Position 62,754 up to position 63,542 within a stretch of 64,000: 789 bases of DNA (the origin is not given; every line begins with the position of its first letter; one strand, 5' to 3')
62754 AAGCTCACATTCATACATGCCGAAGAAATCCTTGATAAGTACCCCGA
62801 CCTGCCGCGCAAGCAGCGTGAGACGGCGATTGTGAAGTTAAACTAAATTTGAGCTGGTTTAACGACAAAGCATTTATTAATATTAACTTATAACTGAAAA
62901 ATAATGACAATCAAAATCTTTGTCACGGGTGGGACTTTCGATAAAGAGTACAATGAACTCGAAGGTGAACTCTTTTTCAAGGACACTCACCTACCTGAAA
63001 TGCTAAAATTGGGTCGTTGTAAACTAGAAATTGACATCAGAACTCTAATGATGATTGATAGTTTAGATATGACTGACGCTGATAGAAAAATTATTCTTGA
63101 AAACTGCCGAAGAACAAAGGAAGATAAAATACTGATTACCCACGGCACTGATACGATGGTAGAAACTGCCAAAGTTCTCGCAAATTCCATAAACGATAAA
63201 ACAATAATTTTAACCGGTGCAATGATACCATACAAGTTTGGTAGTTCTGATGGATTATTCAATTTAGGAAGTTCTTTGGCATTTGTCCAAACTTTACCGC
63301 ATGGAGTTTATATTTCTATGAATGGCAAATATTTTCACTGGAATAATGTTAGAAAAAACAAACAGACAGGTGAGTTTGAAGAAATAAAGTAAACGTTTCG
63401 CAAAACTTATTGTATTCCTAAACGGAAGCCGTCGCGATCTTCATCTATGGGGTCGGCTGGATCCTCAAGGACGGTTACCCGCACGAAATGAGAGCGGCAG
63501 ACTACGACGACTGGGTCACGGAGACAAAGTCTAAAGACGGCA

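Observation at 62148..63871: asnA (asparagine synthetase A) precisely split by a cassette encoding an asparaginase-like protein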

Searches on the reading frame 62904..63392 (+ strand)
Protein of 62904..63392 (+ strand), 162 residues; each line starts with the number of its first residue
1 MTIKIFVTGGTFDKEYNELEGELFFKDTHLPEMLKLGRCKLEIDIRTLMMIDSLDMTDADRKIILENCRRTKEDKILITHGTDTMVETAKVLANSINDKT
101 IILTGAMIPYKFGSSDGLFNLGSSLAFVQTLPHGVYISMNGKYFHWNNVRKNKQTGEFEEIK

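Call 7: search_protein_families(library=pfam, proteins=[window:62904-63389:+], max_evalue=0.01)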
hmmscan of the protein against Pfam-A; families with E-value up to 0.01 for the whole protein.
seq(162 aa): 1 family
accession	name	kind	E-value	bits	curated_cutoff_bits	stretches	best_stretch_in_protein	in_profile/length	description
PF00710.25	Asparaginase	-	1.5e-25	90.3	22.5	1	3-154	2-163/193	Asparaginase, N-terminal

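Call 8: search_protein_families(library=ncbifam, proteins=[window:62904-63389:+], max_evalue=0.01)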
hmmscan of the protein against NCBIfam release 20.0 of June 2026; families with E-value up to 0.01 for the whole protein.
seq(162 aa): 6 families
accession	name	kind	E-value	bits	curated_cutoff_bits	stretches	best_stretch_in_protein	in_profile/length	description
TIGR00519.1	asnASE_I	subfamily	5e-18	65.1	260.5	1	2-148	3-154/337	type I asparaginase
NF008304.0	PRK11096.1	equivalog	1.5e-13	50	506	1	48-155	75-188/348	L-asparaginase 2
TIGR00520.1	asnASE_II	subfamily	3.8e-13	49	314.3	1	40-153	69-190/352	type II asparaginase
NF006998.0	PRK09461.1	equivalog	2.5e-11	43.4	376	1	16-156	24-168/337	asparaginase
TIGR02153.1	gatD_arch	equivalog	7.6e-10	38.1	324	1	41-142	105-211/405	Glu-tRNA(Gln) amidotransferase subunit GatD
NF003217.0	PRK04183.1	equivalog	1e-09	37.6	310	1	3-142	78-223/420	Glu-tRNA(Gln) amidotransferase subunit GatD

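Call 10: find_homologous_proteins(query=window:62904-63389:+)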
Query seq(162 aa) (162 aa): 8000 proteins with E <= 0.001 among 8000 candidates; the best 120 are listed.
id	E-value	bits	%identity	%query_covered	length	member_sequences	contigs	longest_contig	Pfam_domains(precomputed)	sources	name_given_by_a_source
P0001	5.6e-103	359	100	100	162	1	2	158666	PF00710.26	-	-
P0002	3.7e-101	353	99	100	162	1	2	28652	PF00710.26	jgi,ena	-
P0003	8.7e-101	352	98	100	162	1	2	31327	PF00710.26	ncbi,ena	-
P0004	2.0e-100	351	98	100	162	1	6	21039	PF00710.26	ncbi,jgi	-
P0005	2.3e-99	348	96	100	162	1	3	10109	PF00710.26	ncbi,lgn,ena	-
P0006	3.8e-99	347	96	100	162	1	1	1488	PF00710.26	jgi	jgi:L-asparaginase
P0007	4.0e-99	347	96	100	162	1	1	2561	PF00710.26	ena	-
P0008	2.0e-98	345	96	100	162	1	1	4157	PF00710.26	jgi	-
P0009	4.6e-98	343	96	100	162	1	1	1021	PF00710.26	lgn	-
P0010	2.9e-97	341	93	100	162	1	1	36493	PF00710.26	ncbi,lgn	ncbi:MAG: asparaginase domain-containing protein [Candidatus Zixiibacteriota bacterium]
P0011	1.6e-95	335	91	100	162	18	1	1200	PF00710.26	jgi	-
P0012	2.7e-95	334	91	99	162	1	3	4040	PF00710.26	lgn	-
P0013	4.0e-95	334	93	100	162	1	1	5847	PF00710.26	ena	-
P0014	1.6e-94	332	90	100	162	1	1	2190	PF00710.26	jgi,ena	-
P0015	2.1e-94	332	91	99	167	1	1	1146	PF00710.26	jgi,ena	-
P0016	2.7e-94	331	91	99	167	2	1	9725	PF00710.26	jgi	jgi:L-asparaginase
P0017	8.9e-94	330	90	100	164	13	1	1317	PF00710.26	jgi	-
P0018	2.1e-93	328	90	100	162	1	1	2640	PF00710.26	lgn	-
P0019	2.2e-93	328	91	100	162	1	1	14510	PF00710.26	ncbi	-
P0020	4.0e-93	327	90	100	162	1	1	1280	PF00710.26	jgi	-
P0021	7.0e-93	327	90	100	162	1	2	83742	PF00710.26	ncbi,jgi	-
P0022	7.9e-93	326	90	100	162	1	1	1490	PF00710.26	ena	-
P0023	1.2e-92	326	91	100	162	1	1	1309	PF00710.26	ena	-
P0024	3.4e-92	324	88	99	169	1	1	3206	PF00710.26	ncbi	-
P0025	8.4e-92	323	88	100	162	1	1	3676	PF00710.26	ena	-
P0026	1.6e-91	322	88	99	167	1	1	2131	PF00710.26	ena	-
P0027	1.7e-91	322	89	99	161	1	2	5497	PF00710.26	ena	-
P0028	3.6e-91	321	89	99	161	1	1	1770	PF00710.26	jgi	-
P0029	3.8e-90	318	86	99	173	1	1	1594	PF00710.26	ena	-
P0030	3.9e-90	318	86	100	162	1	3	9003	PF00710.26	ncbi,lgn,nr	ncbi:MAG: asparaginase domain-containing protein [Candidatus Thermoplasmatota archaeon]|nr:asparagin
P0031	4.1e-90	318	90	100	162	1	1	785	PF00710.26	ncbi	-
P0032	4.6e-90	317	88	100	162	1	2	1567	PF00710.26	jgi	jgi:L-asparaginase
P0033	4.6e-90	317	88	100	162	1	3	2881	PF00710.26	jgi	jgi:L-asparaginase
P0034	8.7e-90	317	86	100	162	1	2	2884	PF00710.26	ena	-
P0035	1.6e-89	316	88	99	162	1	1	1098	PF00710.26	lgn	-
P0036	1.7e-89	316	85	99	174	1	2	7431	PF00710.26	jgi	jgi:L-asparaginase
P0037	2.1e-89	315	88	100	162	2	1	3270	PF00710.26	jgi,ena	-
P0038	2.7e-89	315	88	100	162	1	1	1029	PF00710.26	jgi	-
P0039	3.1e-89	315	88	99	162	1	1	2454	PF00710.26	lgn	-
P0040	3.2e-89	315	89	99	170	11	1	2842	PF00710.26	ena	-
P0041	3.8e-89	314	87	100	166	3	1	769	PF00710.26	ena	-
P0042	4.4e-89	314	86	100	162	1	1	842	PF00710.26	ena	-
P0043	5.7e-89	314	86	100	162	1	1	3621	PF00710.26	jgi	-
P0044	6.0e-89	314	86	100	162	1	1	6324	PF00710.26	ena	-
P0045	7.5e-89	314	88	99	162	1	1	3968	PF00710.26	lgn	-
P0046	7.8e-89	313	87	100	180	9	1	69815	PF00710.26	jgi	jgi:L-asparaginase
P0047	7.8e-89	313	84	99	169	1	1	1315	PF00710.26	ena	-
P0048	7.8e-89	313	84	99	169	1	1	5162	PF00710.26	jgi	-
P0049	8.5e-89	313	87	100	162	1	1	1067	PF00710.26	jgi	-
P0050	8.6e-89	313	87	100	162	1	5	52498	PF00710.26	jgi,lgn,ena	-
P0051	1.1e-88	313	87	99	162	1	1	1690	PF00710.26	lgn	-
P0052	1.1e-88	313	86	99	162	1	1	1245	PF00710.26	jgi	-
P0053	1.1e-88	313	87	100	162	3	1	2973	PF00710.26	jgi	-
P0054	2.0e-88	312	85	99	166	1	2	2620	PF00710.26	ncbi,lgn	ncbi:MAG: asparaginase domain-containing protein [Desulfatiglandales bacterium]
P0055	2.1e-88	312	86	99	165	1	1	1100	PF00710.26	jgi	jgi:L-asparaginase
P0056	3.5e-88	311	86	100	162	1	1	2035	PF00710.26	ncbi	-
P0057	3.9e-88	311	87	99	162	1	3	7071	PF00710.26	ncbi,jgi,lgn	jgi:L-asparaginase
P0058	5.2e-88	311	85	99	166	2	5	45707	PF00710.26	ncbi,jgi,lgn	jgi:L-asparaginase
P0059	5.5e-88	311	87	100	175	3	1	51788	PF00710.26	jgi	-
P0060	6.6e-88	310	86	100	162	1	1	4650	PF00710.26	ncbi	-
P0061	6.7e-88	310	85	100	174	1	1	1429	PF00710.26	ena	-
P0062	7.4e-88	310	83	100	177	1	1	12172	PF00710.26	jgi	-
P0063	7.7e-88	310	87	99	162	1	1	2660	PF00710.26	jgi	-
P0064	8.5e-88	310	87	99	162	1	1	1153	PF00710.26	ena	-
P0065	9.0e-88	310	86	100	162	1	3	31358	PF00710.26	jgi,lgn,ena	-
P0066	9.1e-88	310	88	99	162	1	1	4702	PF00710.26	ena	-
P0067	9.5e-88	310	85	100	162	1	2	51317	PF00710.26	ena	-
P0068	1.1e-87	310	86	100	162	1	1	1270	PF00710.26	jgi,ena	-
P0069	1.4e-87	309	86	100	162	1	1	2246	PF00710.26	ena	-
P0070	2.1e-87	309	85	100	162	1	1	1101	PF00710.26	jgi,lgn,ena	-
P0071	2.1e-87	309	87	99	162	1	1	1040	PF00710.26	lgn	-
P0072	2.1e-87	309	86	100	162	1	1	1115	PF00710.26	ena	-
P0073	2.4e-87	309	85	100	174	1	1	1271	PF00710.26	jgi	-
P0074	2.8e-87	308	84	99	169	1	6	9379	PF00710.26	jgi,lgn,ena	-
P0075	2.9e-87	308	83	100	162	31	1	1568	PF00710.26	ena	-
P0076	4.9e-87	308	85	100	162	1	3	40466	PF00710.26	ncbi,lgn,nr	ncbi:MAG: asparaginase [Candidatus Aminicenantes bacterium]|nr:asparaginase [Candidatus Aminicenante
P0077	7.7e-87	307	86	100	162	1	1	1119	PF00710.26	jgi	-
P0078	8.1e-87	307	85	100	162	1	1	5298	PF00710.26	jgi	jgi:L-asparaginase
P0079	9.2e-87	307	85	100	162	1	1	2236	PF00710.26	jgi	jgi:L-asparaginase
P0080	1.0e-86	307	85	100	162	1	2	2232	PF00710.26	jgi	jgi:L-asparaginase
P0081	1.1e-86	307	85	100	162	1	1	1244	PF00710.26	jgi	-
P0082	1.2e-86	306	85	100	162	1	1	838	PF00710.26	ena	-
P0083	1.2e-86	306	84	100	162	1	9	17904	PF00710.26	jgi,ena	-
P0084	1.2e-86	306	85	100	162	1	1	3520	PF00710.26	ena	-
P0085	1.2e-86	306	84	99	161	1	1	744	PF00710.26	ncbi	-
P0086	1.5e-86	306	84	99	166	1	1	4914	PF00710.26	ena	-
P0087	1.6e-86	306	85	100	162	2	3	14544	PF00710.26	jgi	-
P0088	1.6e-86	306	85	100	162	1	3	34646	PF00710.26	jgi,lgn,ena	-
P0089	1.7e-86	306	85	100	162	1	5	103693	PF00710.26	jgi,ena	-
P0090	1.8e-86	306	85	100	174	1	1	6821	PF00710.26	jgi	-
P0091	2.1e-86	306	85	100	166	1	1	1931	PF00710.26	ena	-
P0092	2.1e-86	306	83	100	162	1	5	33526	PF00710.26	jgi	jgi:L-asparaginase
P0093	2.3e-86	305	81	99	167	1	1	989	PF00710.26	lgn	-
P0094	2.4e-86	305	85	100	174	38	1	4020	PF00710.26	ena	-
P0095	2.6e-86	305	86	99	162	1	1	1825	PF00710.26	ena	-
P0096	2.9e-86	305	85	100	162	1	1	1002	PF00710.26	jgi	-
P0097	3.1e-86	305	81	99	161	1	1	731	PF00710.26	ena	-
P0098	3.4e-86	305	85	100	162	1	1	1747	PF00710.26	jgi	-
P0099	3.7e-86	305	85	100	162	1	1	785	PF00710.26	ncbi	-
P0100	3.7e-86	305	85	100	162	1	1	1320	PF00710.26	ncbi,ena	-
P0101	4.1e-86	305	80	99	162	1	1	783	PF00710.26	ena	-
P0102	4.2e-86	305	79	100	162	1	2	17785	PF00710.26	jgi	jgi:L-asparaginase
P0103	4.3e-86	305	80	99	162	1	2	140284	PF00710.26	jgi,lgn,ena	jgi:L-asparaginase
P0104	4.4e-86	305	81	100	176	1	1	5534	PF00710.26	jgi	jgi:L-asparaginase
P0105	4.5e-86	305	82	100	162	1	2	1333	PF00710.26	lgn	-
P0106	4.7e-86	304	83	100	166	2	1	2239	PF00710.26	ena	-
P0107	6.2e-86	304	84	99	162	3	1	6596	PF00710.26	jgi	-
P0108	6.2e-86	304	83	100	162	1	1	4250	PF00710.26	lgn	-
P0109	7.6e-86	304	85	99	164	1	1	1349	PF00710.26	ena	-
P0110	7.8e-86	304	83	100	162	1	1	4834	PF00710.26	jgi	-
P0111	7.8e-86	304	84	100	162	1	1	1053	PF00710.26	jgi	jgi:L-asparaginase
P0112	8.2e-86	304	84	100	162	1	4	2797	PF00710.26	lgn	-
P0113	8.7e-86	304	83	99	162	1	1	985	PF00710.26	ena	-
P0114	9.1e-86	304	80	99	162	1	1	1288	PF00710.26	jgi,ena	-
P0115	9.9e-86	303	84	100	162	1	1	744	PF00710.26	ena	-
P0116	1.0e-85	303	85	100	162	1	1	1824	PF00710.26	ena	-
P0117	1.1e-85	303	81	99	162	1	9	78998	PF00710.26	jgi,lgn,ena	jgi:L-asparaginase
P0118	1.3e-85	303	81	99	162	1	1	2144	PF00710.26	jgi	jgi:L-asparaginase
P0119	1.4e-85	303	84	100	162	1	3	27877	PF00710.26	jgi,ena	-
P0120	1.4e-85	303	85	100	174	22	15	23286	PF00710.26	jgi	jgi:L-asparaginase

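Call 11: find_encoding_contigs(protein=window:62904-63392:+, flank=10000, max_places=10)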
Protein window:62904-63392:+ (162 aa): 2 contigs read that carry it; 1 place shown.
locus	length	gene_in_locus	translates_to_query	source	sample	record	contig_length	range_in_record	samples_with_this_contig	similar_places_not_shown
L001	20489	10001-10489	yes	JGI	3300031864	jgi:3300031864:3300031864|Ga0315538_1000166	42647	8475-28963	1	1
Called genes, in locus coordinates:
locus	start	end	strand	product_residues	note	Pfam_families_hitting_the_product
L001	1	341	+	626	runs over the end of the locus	-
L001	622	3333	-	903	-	PF13620:CarboxypepD_reg, PF17802:SpaA (faint), PF13620:CarboxypepD_reg, PF13715:CarbopepD_reg_2 (weak), PF13620:CarboxypepD_reg, PF13715:CarbopepD_reg_2 (weak), PF13620:CarboxypepD_reg, PF00404:Dockerin_1, +4 more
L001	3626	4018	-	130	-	-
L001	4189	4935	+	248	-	PF01872:RibD_C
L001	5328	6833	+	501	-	PF01551:Peptidase_M23, PF00404:Dockerin_1 (weak)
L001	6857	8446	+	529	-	PF01839:FG-GAP (faint), PF13517:FG-GAP_3, PF00404:Dockerin_1 (weak)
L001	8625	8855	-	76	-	PF18917:LiaI-LiaF-like_TM1, PF22570:LiaF-TM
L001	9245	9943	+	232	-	PF03590:AsnA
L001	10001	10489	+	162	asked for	PF00710:Asparaginase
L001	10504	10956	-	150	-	-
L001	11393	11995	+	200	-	-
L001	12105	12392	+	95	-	-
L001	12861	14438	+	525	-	PF00324:AA_permease, PF13520:AA_permease_2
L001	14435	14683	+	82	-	-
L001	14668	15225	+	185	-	PF00582:Usp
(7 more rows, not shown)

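Call 14: find_related_loci(query=window:62904-63389:+, collection=genome_contigs, flank=4000)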
Query seq(162 aa) (162 aa) in genome_contigs; peptide patterns used: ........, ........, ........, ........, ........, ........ (x = any residue, [..] = any of these).
600 stretches matched a pattern (row limit reached: there are more); 594 encode a relative of the query (tblastn E <= 1e-3); the best 80 are kept; 80 distinct loci.
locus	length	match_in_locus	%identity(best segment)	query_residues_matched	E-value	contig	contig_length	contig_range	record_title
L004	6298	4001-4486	91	1-162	2e-99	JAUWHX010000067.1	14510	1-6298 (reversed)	MAG: bacterium isolate CSMAG_2279 CSMAG_2279_k141_960890_length_14510_cov_15.0000, whole genome shotgun sequence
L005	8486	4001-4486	81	1-162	2e-91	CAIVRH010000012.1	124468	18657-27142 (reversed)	uncultured candidate division Zixibacteria bacterium isolate AM-sed-core3-D1_bin-832 genome assembly, contig: bin-832:12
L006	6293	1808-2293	81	1-162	5e-91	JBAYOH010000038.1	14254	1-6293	MAG: Methanofastidiosum sp. isolate SO_2016_LW2_109 scaffold08532_LW138R_2016, whole genome shotgun sequence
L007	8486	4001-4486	83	1-162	2e-89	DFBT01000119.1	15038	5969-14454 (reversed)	MAG TPA_asm: candidate division WOR-3 bacterium UBA3073 UBA3073_contig_995, whole genome shotgun sequence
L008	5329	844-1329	77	1-162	6e-89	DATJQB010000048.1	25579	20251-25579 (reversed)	MAG TPA_asm: Bacteroidota bacterium isolate SMAG_U14929 k141_2980137, whole genome shotgun sequence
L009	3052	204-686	81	1-161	2e-90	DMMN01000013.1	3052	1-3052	MAG TPA_asm: Bacteroidetes bacterium isolate UBA10030 contig_191808, whole genome shotgun sequence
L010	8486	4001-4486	75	1-162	2e-88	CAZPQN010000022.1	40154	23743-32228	MAG TPA_asm: uncultured bacterium isolate SRP098346_co1_291 genome assembly, contig: NODE_558_length_40154_cov_136.18701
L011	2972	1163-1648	80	1-162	7e-90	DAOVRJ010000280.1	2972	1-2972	MAG TPA_asm: Candidatus Zixiibacteriota bacterium isolate CSMAG_1598 CSMAG_1598_k141_1432792_length_2972_cov_17.0000, wh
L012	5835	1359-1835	79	1-159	6e-88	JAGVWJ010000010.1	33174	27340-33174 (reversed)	Candidatus Micrarchaeota archaeon isolate RIFCSPLOWO2_12_FULL_37_11 rifcsplowo2_12_scaffold_2187, whole genome shotgun s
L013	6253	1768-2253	75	1-162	4e-88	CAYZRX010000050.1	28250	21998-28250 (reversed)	MAG TPA_asm: uncultured Ignavibacteriaceae bacterium isolate SRP214966_co4_379 genome assembly, contig: NODE_1199_length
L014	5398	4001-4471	80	3-159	2e-87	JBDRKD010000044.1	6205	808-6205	MAG: Candidatus Micrarchaeota archaeon isolate MEGAHIT-group-1.694 k141_5607657, whole genome shotgun sequence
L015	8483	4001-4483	76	1-161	9e-87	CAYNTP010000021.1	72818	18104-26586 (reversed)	MAG TPA_asm: uncultured Parafilimonas sp. isolate SRP263991_co5_283 genome assembly, contig: NODE_836_length_72818_cov_2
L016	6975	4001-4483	76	1-161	1e-86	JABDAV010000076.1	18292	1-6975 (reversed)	MAG: Bacteroidetes bacterium isolate BWOrgHeat_Nextera19_MAG5 3300020669.a:Ga0206903_10217, whole genome shotgun sequenc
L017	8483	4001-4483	75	1-161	2e-86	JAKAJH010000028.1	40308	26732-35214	MAG: Bacteroidetes bacterium isolate WY3.bin82 NODE_1388_length_40308_cov_1.727707, whole genome shotgun sequence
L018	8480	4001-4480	75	1-160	5e-86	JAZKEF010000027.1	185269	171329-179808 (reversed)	MAG: Bacteroidota bacterium isolate DC_HB_02_SPN181219-bin021 DCHB02SPN_B021_0_000000000027, whole genome shotgun sequen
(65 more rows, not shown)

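Call 21: find_related_loci(query=window:62904-63389:+, collection=metagenome_contigs, flank=3000)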
Query seq(162 aa) (162 aa) in metagenome_contigs; peptide patterns used: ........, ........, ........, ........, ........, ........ (x = any residue, [..] = any of these).
600 stretches matched a pattern (row limit reached: there are more); 575 encode a relative of the query (tblastn E <= 1e-3); the best 80 are kept; 80 distinct loci.
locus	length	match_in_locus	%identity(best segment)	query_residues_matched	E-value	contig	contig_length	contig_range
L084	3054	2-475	95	5-162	3e-104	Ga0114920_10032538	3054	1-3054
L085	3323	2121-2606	91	1-162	7e-100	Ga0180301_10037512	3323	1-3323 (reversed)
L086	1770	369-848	89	3-162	2e-102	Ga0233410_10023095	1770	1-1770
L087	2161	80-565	86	1-162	7e-99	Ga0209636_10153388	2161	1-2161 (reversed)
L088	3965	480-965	85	1-162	2e-94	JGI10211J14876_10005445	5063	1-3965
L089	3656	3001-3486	83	1-162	7e-94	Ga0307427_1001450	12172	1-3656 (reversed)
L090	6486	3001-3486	85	1-162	8e-93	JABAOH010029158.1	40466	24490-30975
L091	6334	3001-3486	83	1-162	3e-92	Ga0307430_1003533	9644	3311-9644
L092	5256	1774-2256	84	1-161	2e-91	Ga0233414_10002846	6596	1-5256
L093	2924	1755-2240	83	1-162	2e-92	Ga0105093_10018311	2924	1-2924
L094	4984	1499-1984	83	1-162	9e-91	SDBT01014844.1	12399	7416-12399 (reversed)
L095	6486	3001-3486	80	1-162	5e-90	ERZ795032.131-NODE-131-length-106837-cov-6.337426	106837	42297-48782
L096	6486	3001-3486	81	1-162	1e-89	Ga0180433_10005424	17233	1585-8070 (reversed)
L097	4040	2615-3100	78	1-162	1e-89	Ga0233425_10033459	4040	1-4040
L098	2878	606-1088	79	2-162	6e-91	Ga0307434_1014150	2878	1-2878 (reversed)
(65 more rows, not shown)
